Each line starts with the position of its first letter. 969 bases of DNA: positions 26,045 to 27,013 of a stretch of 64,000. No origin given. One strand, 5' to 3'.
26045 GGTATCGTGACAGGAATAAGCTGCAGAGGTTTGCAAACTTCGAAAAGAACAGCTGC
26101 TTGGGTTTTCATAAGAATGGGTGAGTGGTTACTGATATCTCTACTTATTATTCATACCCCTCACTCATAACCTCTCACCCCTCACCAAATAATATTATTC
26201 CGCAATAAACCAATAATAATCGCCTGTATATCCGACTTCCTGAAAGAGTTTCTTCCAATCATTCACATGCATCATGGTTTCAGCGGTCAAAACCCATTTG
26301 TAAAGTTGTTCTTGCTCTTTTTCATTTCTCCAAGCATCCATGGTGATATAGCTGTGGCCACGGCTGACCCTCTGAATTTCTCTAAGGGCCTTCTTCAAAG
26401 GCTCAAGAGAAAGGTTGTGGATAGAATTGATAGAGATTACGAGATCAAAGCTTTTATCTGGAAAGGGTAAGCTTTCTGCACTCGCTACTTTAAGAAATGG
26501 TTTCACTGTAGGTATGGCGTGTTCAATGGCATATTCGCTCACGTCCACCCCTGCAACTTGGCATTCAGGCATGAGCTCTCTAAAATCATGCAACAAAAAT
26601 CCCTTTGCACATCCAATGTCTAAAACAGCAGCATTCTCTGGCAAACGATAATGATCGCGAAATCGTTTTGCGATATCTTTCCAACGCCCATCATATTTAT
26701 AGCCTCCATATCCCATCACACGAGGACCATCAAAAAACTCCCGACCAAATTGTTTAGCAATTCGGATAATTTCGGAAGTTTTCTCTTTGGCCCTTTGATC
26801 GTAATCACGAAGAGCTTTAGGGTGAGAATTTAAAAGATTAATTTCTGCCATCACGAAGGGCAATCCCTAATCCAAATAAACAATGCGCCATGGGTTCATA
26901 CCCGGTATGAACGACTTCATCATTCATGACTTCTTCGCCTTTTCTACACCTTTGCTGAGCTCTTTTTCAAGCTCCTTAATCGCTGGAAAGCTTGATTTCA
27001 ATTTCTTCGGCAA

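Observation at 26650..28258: YhcG/DUF1016 gene inserted with ~50-bp flanking direct repeats and a duplicated methyltransferase 5' end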

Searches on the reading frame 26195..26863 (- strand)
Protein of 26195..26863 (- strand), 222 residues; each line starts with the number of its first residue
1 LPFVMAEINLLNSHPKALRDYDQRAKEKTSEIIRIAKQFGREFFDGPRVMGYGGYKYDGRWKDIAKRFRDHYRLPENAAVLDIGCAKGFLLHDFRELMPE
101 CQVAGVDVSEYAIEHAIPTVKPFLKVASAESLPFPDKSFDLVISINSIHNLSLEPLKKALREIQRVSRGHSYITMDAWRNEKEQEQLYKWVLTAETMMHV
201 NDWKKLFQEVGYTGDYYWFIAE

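Call 4: search_protein_families(library=pfam, proteins=[window:26195-26863:-])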
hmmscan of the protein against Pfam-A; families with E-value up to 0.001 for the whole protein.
window:26195-26863:- (222 aa): 7 families
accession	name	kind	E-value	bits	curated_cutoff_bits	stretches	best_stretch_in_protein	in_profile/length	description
PF08241.18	Methyltransf_11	-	3.9e-19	69.5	21.2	1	81-170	1-90/95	Methyltransferase domain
PF13649.12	Methyltransf_25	-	8e-19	68.6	27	1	80-167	1-93/97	Methyltransferase domain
PF13847.12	Methyltransf_31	-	7.5e-17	61.8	27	1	76-210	3-144/145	Methyltransferase domain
PF08242.18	Methyltransf_12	-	8.2e-12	46.2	30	1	81-166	1-91/98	Methyltransferase domain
PF13489.12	Methyltransf_23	-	1.4e-11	44.9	27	1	59-213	7-160/164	Methyltransferase domain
PF01209.24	Ubie_methyltran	-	0.00022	21.1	20.1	1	60-168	34-144/233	ubiE/COQ5 methyltransferase family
PF05175.20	MTS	-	0.00092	19.3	23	0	76-122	31-77/170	Methyltransferase small domain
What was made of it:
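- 26195..26851 (-): Intact MT218, a class I SAM-dependent methyltransferase of 218 aa. Its first 170 nt are repeat A (26682-26851). Pfam Methyltransf_11/25/31 (call 4).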

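Call 8: find_encoding_contigs(protein=window:26195-26851:-, flank=10000, max_places=10)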
Protein window:26195-26851:- (218 aa): no gene with exactly this product is on record in the collection.

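Call 10: find_homologous_proteins(query=window:26195-26851:-)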
Query window:26195-26851:- (218 aa): 7859 proteins with E <= 0.001 among 8000 candidates; the best 120 are listed.
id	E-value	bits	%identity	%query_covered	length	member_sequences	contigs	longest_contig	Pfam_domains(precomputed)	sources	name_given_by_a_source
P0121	3.4e-146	503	100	100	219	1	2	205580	PF13847.13,PF13489.13,PF13649.13,PF08241.19,PF08242.19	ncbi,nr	ncbi:MAG: class I SAM-dependent methyltransferase [Chlamydiae bacterium]|nr:class I SAM-dependent me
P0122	7.9e-136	469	92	100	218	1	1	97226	PF13847.13,PF13489.13,PF13649.13,PF08241.19,PF08242.19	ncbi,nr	ncbi:MAG: class I SAM-dependent methyltransferase [Chlamydiae bacterium]|nr:class I SAM-dependent me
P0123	4.6e-120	417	81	99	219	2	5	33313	PF13847.13,PF13489.13,PF13649.13,PF08241.19,PF08242.19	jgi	jgi:ubiquinone/menaquinone biosynthesis C-methylase UbiE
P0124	3.8e-118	411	80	99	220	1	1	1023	PF13847.13,PF13489.13,PF13649.13,PF08241.19,PF08242.19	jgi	jgi:ubiquinone/menaquinone biosynthesis C-methylase UbiE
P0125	4.1e-118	411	81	99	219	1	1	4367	PF13847.13,PF13489.13,PF13649.13,PF03141.23,PF08241.19,PF08242.19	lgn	-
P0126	7.0e-118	410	78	100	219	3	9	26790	PF13847.13,PF13489.13,PF13649.13,PF08241.19,PF08242.19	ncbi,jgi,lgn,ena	-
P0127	3.5e-117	408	78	100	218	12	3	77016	PF13847.13,PF13489.13,PF13649.13,PF08241.19,PF08242.19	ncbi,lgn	-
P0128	7.2e-117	407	76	100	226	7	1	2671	PF13847.13,PF13489.13,PF13649.13,PF08241.19,PF08242.19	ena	-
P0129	7.8e-117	407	76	100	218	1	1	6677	PF13847.13,PF13489.13,PF13649.13,PF08241.19,PF08242.19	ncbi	ncbi:MAG: class I SAM-dependent methyltransferase [Nitrospirota bacterium]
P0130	9.1e-117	406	79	99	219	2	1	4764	PF13847.13,PF13489.13,PF13649.13,PF08241.19,PF08242.19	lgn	-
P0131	9.2e-117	406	78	100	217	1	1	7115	PF13847.13,PF13489.13,PF13649.13,PF08241.19,PF08242.19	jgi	jgi:ubiquinone/menaquinone biosynthesis C-methylase UbiE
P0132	1.5e-116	406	78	100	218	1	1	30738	PF13847.13,PF13489.13,PF13649.13,PF08241.19,PF08242.19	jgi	jgi:SAM-dependent methyltransferase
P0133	2.3e-116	405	79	99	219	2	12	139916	PF13847.13,PF13489.13,PF13649.13,PF08241.19,PF08242.19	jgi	jgi:ubiquinone/menaquinone biosynthesis C-methylase UbiE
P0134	4.5e-116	404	79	99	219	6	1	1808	PF13847.13,PF13489.13,PF13649.13,PF08241.19,PF08242.19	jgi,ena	-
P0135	5.3e-116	404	78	100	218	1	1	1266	PF13847.13,PF13489.13,PF13649.13,PF08241.19,PF08242.19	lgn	-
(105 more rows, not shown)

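Call 12: find_encoding_contigs(protein=P0122, flank=10000, max_places=5)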
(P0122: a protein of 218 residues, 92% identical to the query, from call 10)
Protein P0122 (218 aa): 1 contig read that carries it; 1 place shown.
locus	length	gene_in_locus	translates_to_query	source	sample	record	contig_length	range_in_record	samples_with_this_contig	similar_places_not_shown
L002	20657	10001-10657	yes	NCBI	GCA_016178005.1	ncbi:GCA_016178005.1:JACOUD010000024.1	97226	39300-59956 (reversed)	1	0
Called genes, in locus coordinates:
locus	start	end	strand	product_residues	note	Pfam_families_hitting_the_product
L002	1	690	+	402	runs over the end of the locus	PF08421:Methyltransf_13, PF13489:Methyltransf_23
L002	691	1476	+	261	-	PF00106:adh_short, PF08659:KR (weak), PF13561:adh_short_C2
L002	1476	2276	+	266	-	PF00456:Transketolase_N, PF13292:DXP_synthase_N (faint), PF09364:XFP_N (weak)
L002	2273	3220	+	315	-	PF02779:Transket_pyr, PF02780:Transketolase_C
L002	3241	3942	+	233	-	PF13489:Methyltransf_23, PF13847:Methyltransf_31, PF08241:Methyltransf_11, PF08242:Methyltransf_12, PF13649:Methyltransf_25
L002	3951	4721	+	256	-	PF00535:Glycos_transf_2, PF13641:Glyco_tranf_2_3 (weak)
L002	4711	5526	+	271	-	PF00106:adh_short, PF08659:KR (weak), PF13561:adh_short_C2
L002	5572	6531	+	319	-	-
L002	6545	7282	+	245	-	PF00106:adh_short, PF01370:Epimerase (faint), PF08659:KR, PF13561:adh_short_C2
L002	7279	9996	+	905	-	PF09586:YfhO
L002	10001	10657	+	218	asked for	PF13489:Methyltransf_23, PF13847:Methyltransf_31, PF08241:Methyltransf_11, PF08242:Methyltransf_12, PF13649:Methyltransf_25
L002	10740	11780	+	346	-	PF08240:ADH_N, PF00107:ADH_zinc_N, PF13602:ADH_zinc_N_2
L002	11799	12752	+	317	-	PF00535:Glycos_transf_2, PF10111:Glyco_tranf_2_2, PF13641:Glyco_tranf_2_3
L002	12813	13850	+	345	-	PF02661:Fic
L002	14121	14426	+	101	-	PF02868:Peptidase_M4_C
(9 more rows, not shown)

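Call 18: find_related_loci(query=window:26195-26851:-, collection=genome_contigs, flank=10000)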
Query window:26195-26851:- (218 aa) in genome_contigs; peptide patterns used: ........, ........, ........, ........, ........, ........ (x = any residue, [..] = any of these).
600 stretches matched a pattern (row limit reached: there are more); 440 encode a relative of the query (tblastn E <= 1e-3); the best 80 are kept; 80 distinct loci.
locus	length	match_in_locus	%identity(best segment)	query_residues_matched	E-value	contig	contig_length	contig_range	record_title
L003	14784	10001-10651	78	2-218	1e-120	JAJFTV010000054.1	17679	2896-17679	MAG: Chloroflexota bacterium isolate bin.298 k141_653820, whole genome shotgun sequence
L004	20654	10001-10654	77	1-218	4e-120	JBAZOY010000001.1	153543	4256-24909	MAG: Syntrophales bacterium isolate SO_2017_SWC_17 scaffold_123_c1_LP-4_2017, whole genome shotgun sequence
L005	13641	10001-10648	75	3-218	7e-115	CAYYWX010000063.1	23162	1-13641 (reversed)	MAG TPA_asm: uncultured Verrucomicrobiota bacterium isolate SRP062349_co5_140 genome assembly, contig: NODE_621_length_2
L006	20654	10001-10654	72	1-218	2e-114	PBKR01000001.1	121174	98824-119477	MAG: Nitrosomonadaceae bacterium isolate SP263 112947, whole genome shotgun sequence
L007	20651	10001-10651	74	2-218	3e-114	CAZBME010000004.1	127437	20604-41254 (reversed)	MAG TPA_asm: uncultured Syntrophaceae bacterium isolate SRP302447_co2_781 genome assembly, contig: NODE_453_length_12743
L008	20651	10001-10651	73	1-217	3e-113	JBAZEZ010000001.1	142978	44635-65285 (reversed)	MAG: Candidatus Ratteibacteria bacterium isolate SO_2017_LW3_138 NODE_172_length_142978_cov_3.132929_LW162_2017, whole g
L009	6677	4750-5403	76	1-218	4e-112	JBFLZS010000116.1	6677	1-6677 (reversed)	MAG: Nitrospirota bacterium isolate MAG117 MAG117_116, whole genome shotgun sequence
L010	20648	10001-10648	75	3-218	2e-112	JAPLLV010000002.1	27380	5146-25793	MAG: Candidatus Omnitrophota bacterium isolate LacPavin_0920_WC90_MAG_47_10 LacPavin_0920_WC90_scaffold_586623, whole ge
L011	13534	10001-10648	73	2-217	1e-111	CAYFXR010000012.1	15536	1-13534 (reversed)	MAG TPA_asm: uncultured Nitrospiraceae bacterium isolate ERP108616_co1_67 genome assembly, contig: k119_373615, whole ge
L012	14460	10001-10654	69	1-218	4e-107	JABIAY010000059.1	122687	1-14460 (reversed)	MAG: Nitrospina sp. isolate SI048_bin14 k141_498931, whole genome shotgun sequence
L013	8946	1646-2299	73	1-218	6e-107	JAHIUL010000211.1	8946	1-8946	MAG: Candidatus Margulisiibacteriota bacterium isolate MM_PC_MetaG.mb.25 MM_PC_MetaG.mb.25_k141_1815047, whole genome sh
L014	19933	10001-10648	63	1-216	8e-96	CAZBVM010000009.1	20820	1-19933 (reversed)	MAG TPA_asm: uncultured Candidatus Saccharibacteria bacterium isolate binchicken_co38_663 genome assembly, contig: NODE_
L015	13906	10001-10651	62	1-217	3e-95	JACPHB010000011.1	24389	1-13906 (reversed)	MAG: Parcubacteria group bacterium isolate NC_groundwater_403_Ag_B-0.1um_39_20 GD18-4_B1_scaffold_724682, whole genome s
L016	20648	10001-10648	62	1-216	8e-93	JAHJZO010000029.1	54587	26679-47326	MAG: Patescibacteria group bacterium isolate Undefined_mixed_planktonic.mb.121 Undefined_mixed_p.mb.121_k141_1017232, wh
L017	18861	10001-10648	59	2-216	5e-86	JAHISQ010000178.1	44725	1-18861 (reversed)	MAG: Candidatus Riflebacteria bacterium isolate MM_PC_MetaG.mb.182 MM_PC_MetaG.mb.182_k141_1851725, whole genome shotgun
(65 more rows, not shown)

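Call 43: search_protein_families(library=ncbifam, proteins=[window:26195-26851:-])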
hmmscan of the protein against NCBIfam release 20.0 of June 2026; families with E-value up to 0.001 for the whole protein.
window:26195-26851:- (218 aa): 28 families (the best 25 are shown)
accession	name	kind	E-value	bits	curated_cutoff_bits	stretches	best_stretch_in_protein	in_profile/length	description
NF047649.1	MTase_UXPK_star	exception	5.2e-13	48.6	460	1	74-164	79-174/283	methyltransferase/UXPK-star double selenoprotein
NF045667.1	MTase_DVU1556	equivalog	2.6e-12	46.7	155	1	62-209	12-161/213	DVU_1556 family methyltransferase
NF008300.0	PRK11088.1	equivalog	9.2e-11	41.7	303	1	68-143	81-160/272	23S rRNA (guanine(745)-N(1))-methyltransferase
NF004452.0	PRK05785.1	equivalog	1.7e-10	40.8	207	1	54-171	34-146/228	hypothetical protein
TIGR02072.1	BioC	equivalog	4.9e-09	36.3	184.95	1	66-167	29-128/244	malonyl-ACP O-methyltransferase BioC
TIGR01934.1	MenG_MenH_UbiE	subfamily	9.6e-09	34.9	158.35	1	56-178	26-149/223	ubiquinone/menaquinone biosynthesis methyltransferase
TIGR03587.1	Pse_Me-ase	hypoth_equivalog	1.1e-08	35.4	112.05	1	68-180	39-149/204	pseudaminic acid biosynthesis-associated methylase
NF007610.0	PRK10258.1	equivalog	3.3e-08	33.2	342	1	72-177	42-144/251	malonyl-ACP O-methyltransferase BioC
NF041537.1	ArsM_AhpD_UU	exception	4.3e-08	32.3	510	1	73-172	77-182/345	arsenite methyltransferase/AhpD domain selenoprotein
NF043040.1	corrin_prot_MT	hypoth_equivalog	6e-08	32.4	180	1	55-182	25-159/216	corrinoid protein-associated methyltransferase CpaM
NF045825.1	FAmtase_mtf2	equivalog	3.4e-07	29.8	400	1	76-179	62-166/248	fatty-acid O-methyltransferase Mtf2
NF045823.1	PthPhpthDimycoMt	equivalog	3.7e-07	29.6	300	1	110-188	109-182/256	phthiotriol/phenolphthiotriol dimycocerosates methyltransferase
NF001244.0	PRK00216.1-5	equivalog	4.2e-07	29.5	216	1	66-169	42-151/236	bifunctional demethylmenaquinone methyltransferase/2-methoxy-6-polyprenyl-1,4-benzoquinol methylase UbiE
TIGR02081.1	metW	equivalog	5.2e-07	29.4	189.5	1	70-164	11-103/194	methionine biosynthesis protein MetW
NF045882.1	PLipidMtase_Leg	equivalog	5.9e-07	29.5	390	1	72-170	42-142/207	phospholipid N-methyltransferase PmtA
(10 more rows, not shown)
